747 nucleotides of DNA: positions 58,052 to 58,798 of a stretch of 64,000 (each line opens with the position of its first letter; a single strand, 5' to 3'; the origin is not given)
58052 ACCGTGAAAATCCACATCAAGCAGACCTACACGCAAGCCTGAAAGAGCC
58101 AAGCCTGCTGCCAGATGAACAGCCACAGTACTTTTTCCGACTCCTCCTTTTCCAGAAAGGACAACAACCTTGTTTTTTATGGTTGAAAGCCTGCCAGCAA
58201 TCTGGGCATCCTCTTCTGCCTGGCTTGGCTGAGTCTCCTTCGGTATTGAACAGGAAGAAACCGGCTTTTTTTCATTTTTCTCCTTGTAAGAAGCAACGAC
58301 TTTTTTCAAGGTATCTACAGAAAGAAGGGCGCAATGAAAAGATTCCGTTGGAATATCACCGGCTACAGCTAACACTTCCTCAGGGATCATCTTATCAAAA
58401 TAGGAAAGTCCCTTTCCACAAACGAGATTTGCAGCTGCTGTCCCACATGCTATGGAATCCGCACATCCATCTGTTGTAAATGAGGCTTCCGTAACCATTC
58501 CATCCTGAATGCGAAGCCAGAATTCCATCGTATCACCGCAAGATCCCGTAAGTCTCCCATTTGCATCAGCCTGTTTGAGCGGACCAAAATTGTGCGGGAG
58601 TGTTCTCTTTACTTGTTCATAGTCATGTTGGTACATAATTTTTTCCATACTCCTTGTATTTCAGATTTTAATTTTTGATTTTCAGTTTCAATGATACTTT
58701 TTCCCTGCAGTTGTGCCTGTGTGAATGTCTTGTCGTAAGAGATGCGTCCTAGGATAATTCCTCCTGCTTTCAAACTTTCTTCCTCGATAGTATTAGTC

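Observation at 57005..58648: Unusual tri-domain fusion: IscU-like scaffold + Mrp/NBP35 ATPase + NifX-like cofactor-binding domain in one polypeptide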

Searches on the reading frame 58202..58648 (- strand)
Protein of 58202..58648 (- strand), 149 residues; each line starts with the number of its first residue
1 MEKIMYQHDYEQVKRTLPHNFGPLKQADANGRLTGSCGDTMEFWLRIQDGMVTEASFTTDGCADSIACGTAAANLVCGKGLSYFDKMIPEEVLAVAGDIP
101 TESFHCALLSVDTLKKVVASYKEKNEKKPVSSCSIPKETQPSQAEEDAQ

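Call 14: search_solved_structures(query=window:58202-58648:-, max_evalue=0.01, show_alignments=3)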
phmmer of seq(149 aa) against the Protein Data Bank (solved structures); distinct sequences matched with E-value up to 0.01: 29.
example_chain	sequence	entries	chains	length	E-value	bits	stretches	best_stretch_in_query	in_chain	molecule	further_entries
4eb5_C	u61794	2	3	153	4.8e-16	62.2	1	18-141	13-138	NifU protein (NifU-1)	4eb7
9vwk_A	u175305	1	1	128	2.1e-12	50.4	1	18-128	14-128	Iron-sulfur cluster assembly scaffold protein IscU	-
2l4x_A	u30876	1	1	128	2.1e-12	50.4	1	18-128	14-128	Iron-sulfur cluster assembly scaffold protein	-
3lvl_A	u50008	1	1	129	2.2e-12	50.4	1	18-128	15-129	NifU-like protein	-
1q48_A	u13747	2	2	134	2.4e-12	50.3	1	18-125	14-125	NifU-like protein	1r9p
9wfy_D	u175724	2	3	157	5.3e-12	49.1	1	18-140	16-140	Iron-sulfur cluster assembly scaffold protein IscU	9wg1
7c8m_A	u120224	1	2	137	9e-12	48.4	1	18-127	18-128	Nitrogen-fixing NifU domain protein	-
2kqk_A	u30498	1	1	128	2.9e-11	46.7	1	18-128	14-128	NifU-like protein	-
2z7e_A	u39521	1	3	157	7.1e-11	45.5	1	18-140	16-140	NifU-like protein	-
9wcv_A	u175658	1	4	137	1.2e-10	44.7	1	18-127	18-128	Nitrogen-fixing NifU domain protein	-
1wfz_A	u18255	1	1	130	1.4e-10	44.5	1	18-129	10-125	nitrogen fixation cluster-like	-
8tvt_D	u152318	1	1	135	2.1e-10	44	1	18-128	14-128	Iron-sulfur cluster assembly enzyme ISCU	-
7rtk_D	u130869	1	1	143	2.1e-10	43.9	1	18-129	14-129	Iron-sulfur cluster assembly enzyme ISCU, mitochondrial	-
6uxe_D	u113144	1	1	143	2.2e-10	43.9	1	18-129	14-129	Iron-sulfur cluster assembly enzyme ISCU, mitochondrial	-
6w1d_D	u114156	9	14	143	2.2e-10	43.9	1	18-129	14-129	Iron-sulfur cluster assembly enzyme ISCU, mitochondrial | Iron-sulfur cluster assembly enzyme ISCU | Isoform 1 of Iron-sulfur cluster assembly enzyme ISCU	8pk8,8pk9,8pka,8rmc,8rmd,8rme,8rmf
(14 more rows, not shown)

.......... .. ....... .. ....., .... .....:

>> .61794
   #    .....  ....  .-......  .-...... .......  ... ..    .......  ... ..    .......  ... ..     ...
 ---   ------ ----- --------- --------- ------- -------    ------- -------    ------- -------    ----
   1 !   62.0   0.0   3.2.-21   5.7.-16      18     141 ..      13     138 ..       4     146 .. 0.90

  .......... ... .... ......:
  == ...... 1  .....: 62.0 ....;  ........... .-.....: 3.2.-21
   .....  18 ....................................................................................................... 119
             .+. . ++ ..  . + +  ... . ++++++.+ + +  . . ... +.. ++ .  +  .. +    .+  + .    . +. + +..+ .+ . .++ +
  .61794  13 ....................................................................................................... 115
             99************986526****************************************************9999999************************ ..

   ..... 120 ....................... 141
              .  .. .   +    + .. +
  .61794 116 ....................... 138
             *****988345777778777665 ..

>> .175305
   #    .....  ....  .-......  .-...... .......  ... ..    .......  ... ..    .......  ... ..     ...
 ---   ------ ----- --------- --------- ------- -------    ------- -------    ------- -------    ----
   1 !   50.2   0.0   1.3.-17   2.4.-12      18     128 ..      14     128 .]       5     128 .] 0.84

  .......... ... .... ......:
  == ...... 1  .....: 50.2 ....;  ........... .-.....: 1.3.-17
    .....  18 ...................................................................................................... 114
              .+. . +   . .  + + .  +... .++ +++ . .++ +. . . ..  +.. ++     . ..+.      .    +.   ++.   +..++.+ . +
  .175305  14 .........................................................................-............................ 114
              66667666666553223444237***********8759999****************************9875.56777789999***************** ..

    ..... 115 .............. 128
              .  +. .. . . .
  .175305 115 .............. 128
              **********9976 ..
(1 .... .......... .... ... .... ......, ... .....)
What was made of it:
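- Checked: They align with the cluster ligands of solved IscU structures (4eb5_C, E 4.8e-16; call 14).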

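Call 58: find_homologous_proteins(query=window:58268-58648:-, max_evalue=0.00001)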
Query seq(127 aa) (127 aa): 8 proteins with E <= 0.00001 among 10 candidates.
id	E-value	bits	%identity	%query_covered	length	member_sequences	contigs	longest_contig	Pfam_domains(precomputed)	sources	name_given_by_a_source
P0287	3.8e-35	138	58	87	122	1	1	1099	PF01592.22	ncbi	ncbi:MAG: iron-sulfur cluster assembly scaffold protein [Spirochaetota bacterium]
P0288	5.7e-35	138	55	91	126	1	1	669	PF01592.22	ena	-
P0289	1.8e-34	136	55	89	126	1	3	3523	PF01592.22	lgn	-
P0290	7.9e-34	134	52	94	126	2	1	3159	PF01592.22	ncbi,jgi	-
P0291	3.0e-27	113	46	90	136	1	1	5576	PF01592.22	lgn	-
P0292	1.2e-26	111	50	83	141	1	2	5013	PF01592.22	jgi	jgi:nitrogen fixation NifU-like protein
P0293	1.3e-23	101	40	94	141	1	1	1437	PF01592.22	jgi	jgi:nitrogen fixation NifU-like protein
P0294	4.0e-15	74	51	51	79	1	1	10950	-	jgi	-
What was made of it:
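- Tried and rejected: The N-domain-only homology search (call 58) retrieved only 8 short proteins and not even the query's own entry.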

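Call 61: find_encoding_contigs(protein=P0291, flank=6000, max_places=2)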
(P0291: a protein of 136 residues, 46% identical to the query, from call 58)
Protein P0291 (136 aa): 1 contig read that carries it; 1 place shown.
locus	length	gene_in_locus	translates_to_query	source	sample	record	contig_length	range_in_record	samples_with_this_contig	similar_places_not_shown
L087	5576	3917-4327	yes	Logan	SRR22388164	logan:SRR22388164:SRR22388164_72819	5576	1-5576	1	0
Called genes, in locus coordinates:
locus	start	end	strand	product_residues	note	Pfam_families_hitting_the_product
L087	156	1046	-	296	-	PF01937:ARMT1-like_dom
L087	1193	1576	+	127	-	PF02001:DUF134, PF08281:Sigma70_r4_2 (weak)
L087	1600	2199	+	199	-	PF02579:Nitro_FeMo-Co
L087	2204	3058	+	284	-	PF01656:CbiA, PF10609:ParA (weak), PF13614:AAA_31 (weak), PF12838:Fer4_7 (faint), PF00037:Fer4 (faint), PF12837:Fer4_6 (faint), PF10609:ParA (weak)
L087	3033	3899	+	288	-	PF01656:CbiA, PF10609:ParA (faint), PF13614:AAA_31 (faint), PF12838:Fer4_7 (faint), PF12837:Fer4_6 (faint), PF14697:Fer4_21, PF13484:Fer4_16 (faint), PF00037:Fer4 (weak)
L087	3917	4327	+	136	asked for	PF01592:NifU_N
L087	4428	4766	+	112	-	PF02579:Nitro_FeMo-Co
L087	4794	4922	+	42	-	-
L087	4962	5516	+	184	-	PF01862:PvlArgDC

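Call 62: find_encoding_contigs(protein=P0289, flank=6000, max_places=2)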
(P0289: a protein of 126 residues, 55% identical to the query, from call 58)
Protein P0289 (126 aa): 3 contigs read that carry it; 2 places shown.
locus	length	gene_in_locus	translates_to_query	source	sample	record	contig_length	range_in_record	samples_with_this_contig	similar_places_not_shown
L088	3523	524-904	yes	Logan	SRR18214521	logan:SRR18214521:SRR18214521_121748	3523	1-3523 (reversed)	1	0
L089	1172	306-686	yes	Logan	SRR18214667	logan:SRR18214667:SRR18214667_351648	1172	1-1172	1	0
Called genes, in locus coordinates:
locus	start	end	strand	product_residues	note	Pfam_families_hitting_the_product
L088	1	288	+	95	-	?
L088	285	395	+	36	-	PF01656:CbiA (weak)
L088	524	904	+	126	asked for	PF01592:NifU_N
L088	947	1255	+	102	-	PF02915:Rubrerythrin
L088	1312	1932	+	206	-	PF02666:PS_Dcarbxylase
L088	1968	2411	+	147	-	PF08821:CGGC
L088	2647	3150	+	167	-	PF01609:DDE_Tnp_1, PF13751:DDE_Tnp_1_6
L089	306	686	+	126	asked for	PF01592:NifU_N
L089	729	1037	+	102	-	PF02915:Rubrerythrin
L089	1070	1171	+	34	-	?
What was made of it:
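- The closest stand-alone relatives of the N-domain (46-58% identity) lie in ORP-type clusters in L087 and L088 (calls 58, 61, 62).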
